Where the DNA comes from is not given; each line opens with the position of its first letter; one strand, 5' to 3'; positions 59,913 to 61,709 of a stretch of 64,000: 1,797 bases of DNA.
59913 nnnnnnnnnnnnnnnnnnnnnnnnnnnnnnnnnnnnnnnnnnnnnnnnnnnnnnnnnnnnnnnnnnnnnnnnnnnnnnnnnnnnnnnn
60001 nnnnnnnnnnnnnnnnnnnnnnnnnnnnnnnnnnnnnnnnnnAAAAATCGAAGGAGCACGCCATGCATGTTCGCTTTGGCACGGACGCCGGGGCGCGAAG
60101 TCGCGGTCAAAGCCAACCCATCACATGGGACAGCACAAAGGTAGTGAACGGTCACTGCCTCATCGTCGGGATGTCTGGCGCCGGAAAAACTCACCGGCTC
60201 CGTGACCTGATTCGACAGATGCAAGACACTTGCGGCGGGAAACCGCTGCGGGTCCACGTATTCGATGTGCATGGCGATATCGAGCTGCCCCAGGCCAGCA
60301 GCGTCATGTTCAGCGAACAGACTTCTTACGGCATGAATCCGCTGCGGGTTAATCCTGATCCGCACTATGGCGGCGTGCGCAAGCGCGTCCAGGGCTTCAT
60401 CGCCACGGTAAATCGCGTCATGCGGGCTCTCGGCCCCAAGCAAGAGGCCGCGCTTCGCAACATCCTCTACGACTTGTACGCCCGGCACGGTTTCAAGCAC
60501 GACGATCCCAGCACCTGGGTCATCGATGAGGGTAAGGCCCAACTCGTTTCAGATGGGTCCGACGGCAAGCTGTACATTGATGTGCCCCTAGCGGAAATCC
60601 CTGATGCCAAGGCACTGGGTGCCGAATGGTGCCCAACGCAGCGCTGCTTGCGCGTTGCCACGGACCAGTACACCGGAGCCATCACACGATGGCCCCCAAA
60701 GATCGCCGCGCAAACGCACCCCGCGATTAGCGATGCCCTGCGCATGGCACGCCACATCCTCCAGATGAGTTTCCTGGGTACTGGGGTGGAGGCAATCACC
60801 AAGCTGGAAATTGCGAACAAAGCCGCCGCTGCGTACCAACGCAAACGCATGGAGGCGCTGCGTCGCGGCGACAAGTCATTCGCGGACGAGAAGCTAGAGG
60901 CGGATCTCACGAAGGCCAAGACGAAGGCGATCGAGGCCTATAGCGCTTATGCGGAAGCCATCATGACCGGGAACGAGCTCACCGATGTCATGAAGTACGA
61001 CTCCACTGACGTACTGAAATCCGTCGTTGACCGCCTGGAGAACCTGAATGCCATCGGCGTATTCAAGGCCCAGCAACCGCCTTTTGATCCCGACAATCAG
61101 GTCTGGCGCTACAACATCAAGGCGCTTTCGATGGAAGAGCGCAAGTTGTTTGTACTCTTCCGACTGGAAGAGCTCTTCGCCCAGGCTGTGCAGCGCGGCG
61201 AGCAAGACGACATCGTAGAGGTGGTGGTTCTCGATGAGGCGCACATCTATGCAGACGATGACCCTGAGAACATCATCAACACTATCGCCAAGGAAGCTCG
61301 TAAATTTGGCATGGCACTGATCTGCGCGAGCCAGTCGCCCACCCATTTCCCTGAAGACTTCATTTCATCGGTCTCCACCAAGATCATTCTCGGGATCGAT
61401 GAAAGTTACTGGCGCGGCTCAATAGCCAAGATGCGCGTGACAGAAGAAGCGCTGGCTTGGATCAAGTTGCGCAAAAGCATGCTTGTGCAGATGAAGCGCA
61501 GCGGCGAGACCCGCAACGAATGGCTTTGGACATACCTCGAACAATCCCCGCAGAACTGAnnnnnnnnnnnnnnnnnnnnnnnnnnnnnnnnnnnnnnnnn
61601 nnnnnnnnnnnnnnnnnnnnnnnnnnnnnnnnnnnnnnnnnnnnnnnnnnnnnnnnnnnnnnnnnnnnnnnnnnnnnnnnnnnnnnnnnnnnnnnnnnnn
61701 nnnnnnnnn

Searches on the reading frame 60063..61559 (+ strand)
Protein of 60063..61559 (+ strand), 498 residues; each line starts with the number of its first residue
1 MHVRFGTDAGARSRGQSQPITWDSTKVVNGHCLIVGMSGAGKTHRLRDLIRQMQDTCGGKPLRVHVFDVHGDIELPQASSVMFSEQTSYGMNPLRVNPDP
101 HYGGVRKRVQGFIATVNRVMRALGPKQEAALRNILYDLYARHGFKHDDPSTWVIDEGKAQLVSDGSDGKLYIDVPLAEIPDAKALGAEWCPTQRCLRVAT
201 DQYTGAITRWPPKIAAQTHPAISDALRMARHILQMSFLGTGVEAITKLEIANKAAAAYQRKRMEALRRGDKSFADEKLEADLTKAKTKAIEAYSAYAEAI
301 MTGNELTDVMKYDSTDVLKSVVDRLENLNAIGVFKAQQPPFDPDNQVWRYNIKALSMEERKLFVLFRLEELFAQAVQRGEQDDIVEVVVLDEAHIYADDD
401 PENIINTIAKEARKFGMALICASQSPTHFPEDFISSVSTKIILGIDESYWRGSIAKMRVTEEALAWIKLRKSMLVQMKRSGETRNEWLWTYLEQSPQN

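Call 23: search_protein_families(library=pfam, proteins=[window:60063-61559:+], max_evalue=0.001)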
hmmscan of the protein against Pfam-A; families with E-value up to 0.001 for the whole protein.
window:60063-61559:+ (498 aa): 6 families
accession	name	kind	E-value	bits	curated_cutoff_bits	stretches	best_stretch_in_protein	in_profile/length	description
PF05872.18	HerA_C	-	1.2e-09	37.8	22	1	363-441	236-317/502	Helicase HerA-like C-terminal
PF01935.23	DUF87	-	1.1e-08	35.9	23.2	1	16-72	10-63/220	Helicase HerA, central domain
PF18974.5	DUF5710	-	5.6e-06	26.4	26.5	1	169-212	1-44/44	Domain of unknown function (DUF5710)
PF13401.12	AAA_22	-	1.1e-05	26.2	27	0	30-82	6-33/130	AAA domain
PF10412.15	TrwB_AAD_bind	-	8.5e-05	22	20.5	0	26-72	12-54/387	Type IV secretion-system coupling protein DNA-binding domain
PF13191.12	AAA_16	-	0.00061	20.8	32.6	0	30-56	25-51/167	AAA ATPase domain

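Call 45: search_protein_families(library=ncbifam, proteins=[window:60063-61559:+], max_evalue=0.001)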
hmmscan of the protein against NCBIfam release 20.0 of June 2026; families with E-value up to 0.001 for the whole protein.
window:60063-61559:+ (498 aa): 9 families
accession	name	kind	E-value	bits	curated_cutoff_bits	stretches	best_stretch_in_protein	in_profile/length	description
NF040819.1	helicase_HerA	equivalog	1.5e-13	50.1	970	1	387-445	405-467/561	DNA double-strand break repair helicase HerA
NF053655.1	CedD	equivalog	1.9e-13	49.9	600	1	358-445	395-479/527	DNA-translocating ATPase CedD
NF042943.1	HerA_antiphage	equivalog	2.8e-12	46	800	1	348-443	394-500/566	anti-phage-associated helicase HerA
TIGR00929.1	VirB4_CagE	subfamily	4.8e-10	38.3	643.1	1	26-98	435-507/792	VirB4 family type IV secretion/conjugal transfer ATPase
NF041017.1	DNA_import_CedB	equivalog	4.2e-09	35.6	700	1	16-74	262-317/590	DNA import protein CedB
NF040937.1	HerA_Thermprot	equivalog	1.4e-08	33.7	800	1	387-447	352-416/487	DNA double-strand break repair helicase HerA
NF042944.1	HerA_antiphage_2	equivalog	4.2e-08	32.4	850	1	380-439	423-489/576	anti-phage-associated helicase HerA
NF045975.1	VirB4_plasma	equivalog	2.2e-07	29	590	1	384-440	759-819/894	Mbov_0397 family ICE element conjugal transfer ATPase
NF033849.1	ser_rich_anae_1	subfamily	2.8e-06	25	650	1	31-328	761-948/1163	serine-rich protein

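Call 75: search_protein_families(library=padloc, proteins=[window:60063-61559:+], max_evalue=0.001)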
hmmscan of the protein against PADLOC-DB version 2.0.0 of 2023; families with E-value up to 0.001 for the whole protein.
window:60063-61559:+ (498 aa): 17 families
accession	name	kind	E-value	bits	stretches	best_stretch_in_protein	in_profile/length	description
PDLC04140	mad8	-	3.9e-20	70.6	1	17-456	17-264/314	mads_8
PDLC02685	DndH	-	5.3e-19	65.5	2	3-153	1310-1463/1678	DndH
PDLC02684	DndH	-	8.5e-17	58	2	16-153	1351-1499/1715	DndH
PDLC04105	HerA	-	1.6e-14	51.4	2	387-456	421-499/576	-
PDLC02185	HerA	-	7.4e-14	49.4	2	347-441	408-510/585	-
PDLC04100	HerA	-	2.4e-13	47.6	2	341-443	393-506/580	-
PDLC04103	HerA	-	1.2e-10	38.4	1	387-442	443-506/579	-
PDLC01055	HerA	-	2.8e-09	34.3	1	358-447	394-485/532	Type III coevolved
PDLC04106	HerA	-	5.3e-09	33.2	1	386-439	512-575/667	-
PDLC04102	HerA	-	5.9e-09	32.8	1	387-442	507-569/654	-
PDLC02188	HerA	-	9.6e-09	32.6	1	381-441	424-491/578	-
PDLC02682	DndH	-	1.6e-08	30.4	1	16-153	1321-1469/1686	DndH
PDLC02679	DndH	-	7.4e-07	24.9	1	18-152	1345-1492/1711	DndH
PDLC02681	DndH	-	1.1e-05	21.2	0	24-154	1277-1415/1631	DndH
PDLC04098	HerA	-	2.2e-05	21.2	1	382-435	524-589/686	-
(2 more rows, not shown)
